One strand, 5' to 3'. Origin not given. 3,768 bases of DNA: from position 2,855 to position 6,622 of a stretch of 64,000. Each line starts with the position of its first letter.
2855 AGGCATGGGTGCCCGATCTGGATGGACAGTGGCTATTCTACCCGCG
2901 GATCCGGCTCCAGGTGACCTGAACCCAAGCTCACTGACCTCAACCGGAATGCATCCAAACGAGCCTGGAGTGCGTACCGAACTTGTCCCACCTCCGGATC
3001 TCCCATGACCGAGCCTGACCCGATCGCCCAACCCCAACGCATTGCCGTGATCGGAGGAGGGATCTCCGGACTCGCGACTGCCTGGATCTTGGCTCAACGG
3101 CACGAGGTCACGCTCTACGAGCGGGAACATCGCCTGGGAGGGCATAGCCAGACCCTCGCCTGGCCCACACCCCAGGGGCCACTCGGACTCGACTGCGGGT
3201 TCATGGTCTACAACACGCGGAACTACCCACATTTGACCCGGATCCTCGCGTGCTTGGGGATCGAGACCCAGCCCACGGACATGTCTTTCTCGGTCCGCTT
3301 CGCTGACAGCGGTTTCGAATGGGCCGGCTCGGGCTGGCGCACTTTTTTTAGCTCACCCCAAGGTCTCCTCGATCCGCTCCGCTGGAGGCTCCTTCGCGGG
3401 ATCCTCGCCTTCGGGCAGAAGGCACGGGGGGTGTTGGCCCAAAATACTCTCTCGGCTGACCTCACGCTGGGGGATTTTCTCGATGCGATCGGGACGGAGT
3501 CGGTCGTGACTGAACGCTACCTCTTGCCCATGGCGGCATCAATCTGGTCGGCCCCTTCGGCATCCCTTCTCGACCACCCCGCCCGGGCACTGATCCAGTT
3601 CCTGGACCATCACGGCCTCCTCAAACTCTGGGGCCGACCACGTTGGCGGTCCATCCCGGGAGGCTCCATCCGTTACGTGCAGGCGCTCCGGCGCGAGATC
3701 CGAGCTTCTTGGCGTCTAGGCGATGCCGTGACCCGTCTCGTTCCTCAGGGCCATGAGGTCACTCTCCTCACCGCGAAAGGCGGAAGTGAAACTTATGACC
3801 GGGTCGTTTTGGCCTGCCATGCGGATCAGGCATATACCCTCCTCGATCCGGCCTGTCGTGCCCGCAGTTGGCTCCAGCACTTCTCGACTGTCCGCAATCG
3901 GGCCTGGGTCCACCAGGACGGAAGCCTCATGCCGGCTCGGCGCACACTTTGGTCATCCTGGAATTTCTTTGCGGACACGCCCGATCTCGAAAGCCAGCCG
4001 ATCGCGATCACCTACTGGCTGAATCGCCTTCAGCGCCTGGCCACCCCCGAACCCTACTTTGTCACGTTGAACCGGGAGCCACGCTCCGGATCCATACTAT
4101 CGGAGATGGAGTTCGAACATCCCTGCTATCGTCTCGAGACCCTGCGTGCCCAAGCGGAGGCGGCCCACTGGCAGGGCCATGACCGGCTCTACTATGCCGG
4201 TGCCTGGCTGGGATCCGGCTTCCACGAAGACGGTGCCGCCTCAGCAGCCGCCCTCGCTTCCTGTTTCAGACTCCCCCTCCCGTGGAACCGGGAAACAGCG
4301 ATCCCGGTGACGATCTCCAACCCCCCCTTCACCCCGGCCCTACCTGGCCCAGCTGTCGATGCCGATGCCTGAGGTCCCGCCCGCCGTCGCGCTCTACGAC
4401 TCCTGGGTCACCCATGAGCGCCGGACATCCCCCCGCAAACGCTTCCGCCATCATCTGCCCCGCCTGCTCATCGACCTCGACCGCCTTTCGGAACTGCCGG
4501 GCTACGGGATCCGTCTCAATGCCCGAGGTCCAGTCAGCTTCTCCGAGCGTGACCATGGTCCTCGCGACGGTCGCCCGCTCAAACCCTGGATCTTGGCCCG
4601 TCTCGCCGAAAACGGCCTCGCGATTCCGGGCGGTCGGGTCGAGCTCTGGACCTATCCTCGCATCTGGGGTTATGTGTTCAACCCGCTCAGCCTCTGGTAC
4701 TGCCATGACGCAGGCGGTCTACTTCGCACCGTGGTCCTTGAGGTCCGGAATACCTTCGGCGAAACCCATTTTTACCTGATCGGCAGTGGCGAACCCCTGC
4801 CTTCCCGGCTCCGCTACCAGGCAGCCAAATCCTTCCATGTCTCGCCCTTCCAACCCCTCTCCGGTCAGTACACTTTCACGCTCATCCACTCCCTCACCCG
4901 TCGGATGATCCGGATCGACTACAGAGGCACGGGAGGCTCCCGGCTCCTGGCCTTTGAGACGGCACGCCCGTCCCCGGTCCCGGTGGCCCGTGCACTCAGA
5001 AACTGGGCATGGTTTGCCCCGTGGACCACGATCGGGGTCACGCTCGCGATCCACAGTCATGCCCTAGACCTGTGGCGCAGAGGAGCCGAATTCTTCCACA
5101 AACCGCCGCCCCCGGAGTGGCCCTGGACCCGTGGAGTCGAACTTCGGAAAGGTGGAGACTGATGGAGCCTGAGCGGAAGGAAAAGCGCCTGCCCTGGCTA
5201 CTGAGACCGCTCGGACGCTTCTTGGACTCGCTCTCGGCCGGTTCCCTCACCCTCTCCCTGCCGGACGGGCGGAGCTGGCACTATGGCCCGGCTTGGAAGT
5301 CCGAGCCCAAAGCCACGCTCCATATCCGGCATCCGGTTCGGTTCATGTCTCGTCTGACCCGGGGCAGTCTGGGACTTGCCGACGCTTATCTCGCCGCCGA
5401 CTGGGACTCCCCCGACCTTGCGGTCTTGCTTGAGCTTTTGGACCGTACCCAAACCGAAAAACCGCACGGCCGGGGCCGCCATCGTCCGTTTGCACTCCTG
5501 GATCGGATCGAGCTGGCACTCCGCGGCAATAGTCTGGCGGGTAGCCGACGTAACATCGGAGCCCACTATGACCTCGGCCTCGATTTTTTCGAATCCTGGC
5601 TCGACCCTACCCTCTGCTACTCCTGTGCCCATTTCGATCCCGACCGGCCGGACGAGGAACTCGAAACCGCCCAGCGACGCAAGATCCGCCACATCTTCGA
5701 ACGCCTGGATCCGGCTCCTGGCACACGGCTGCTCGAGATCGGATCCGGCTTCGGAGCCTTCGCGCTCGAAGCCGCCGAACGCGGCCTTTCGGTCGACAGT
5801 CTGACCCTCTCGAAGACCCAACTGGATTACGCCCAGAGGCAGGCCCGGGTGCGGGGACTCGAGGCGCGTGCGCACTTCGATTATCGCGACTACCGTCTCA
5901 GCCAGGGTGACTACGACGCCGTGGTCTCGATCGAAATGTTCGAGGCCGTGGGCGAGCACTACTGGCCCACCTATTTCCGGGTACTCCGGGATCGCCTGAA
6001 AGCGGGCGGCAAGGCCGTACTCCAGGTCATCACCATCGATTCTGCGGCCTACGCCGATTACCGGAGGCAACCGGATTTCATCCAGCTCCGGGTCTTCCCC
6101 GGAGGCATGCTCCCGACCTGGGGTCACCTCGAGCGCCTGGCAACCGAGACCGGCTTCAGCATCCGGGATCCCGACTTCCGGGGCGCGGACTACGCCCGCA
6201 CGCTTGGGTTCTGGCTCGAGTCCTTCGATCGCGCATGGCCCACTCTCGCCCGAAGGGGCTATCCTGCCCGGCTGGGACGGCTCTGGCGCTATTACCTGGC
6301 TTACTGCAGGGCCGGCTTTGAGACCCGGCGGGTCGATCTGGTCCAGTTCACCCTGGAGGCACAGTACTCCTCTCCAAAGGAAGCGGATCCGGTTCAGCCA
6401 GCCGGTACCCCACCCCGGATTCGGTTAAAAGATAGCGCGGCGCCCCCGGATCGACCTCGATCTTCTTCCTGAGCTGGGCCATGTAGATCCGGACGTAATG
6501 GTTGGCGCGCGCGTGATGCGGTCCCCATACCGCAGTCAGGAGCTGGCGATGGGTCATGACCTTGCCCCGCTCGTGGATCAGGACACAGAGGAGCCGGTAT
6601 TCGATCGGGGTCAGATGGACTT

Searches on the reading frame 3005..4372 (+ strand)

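Call 36: search_protein_families(library=pfam, proteins=[window:3005-4372:+], max_evalue=0.0001)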
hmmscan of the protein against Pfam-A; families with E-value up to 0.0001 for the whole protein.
window:3005-4372:+ (455 aa): 5 families
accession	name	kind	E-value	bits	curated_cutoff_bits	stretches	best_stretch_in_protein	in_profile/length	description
PF01593.30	Amino_oxidase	-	4.2e-19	69.6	19.8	1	20-291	1-271/443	Flavin containing amine oxidoreductase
PF13450.12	NAD_binding_8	-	6.9e-14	52.3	21.9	1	15-83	1-67/68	NAD(P)-binding Rossmann-like domain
PF01266.30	DAO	-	7.3e-12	45.9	27.9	1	12-48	1-39/353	FAD dependent oxidoreductase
PF13454.12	NAD_binding_9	-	1e-05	26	21.8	0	14-46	1-38/155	FAD-NAD(P)-binding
PF07992.20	Pyr_redox_2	-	1.6e-05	24.9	26.1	0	9-45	141-178/291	Pyridine nucleotide-disulphide oxidoreductase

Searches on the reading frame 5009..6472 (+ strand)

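Call 36: search_protein_families(library=pfam, proteins=[window:5009-6472:+], max_evalue=0.0001)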
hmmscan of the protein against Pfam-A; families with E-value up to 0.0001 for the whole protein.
window:5009-6472:+ (487 aa): 5 families
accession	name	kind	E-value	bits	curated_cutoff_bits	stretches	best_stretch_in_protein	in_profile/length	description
PF02353.26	CMAS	-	5.4e-69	233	27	1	179-447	6-273/273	Mycolic acid cyclopropane synthetase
PF13489.12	Methyltransf_23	-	2.4e-11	44.1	27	1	222-385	5-161/164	Methyltransferase domain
PF13649.12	Methyltransf_25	-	3.5e-10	40.9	27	1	242-334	2-97/97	Methyltransferase domain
PF08241.18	Methyltransf_11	-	4.4e-09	37.3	21.2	1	242-337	1-94/95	Methyltransferase domain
PF08242.18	Methyltransf_12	-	7e-09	36.8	30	1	242-335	1-97/98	Methyltransferase domain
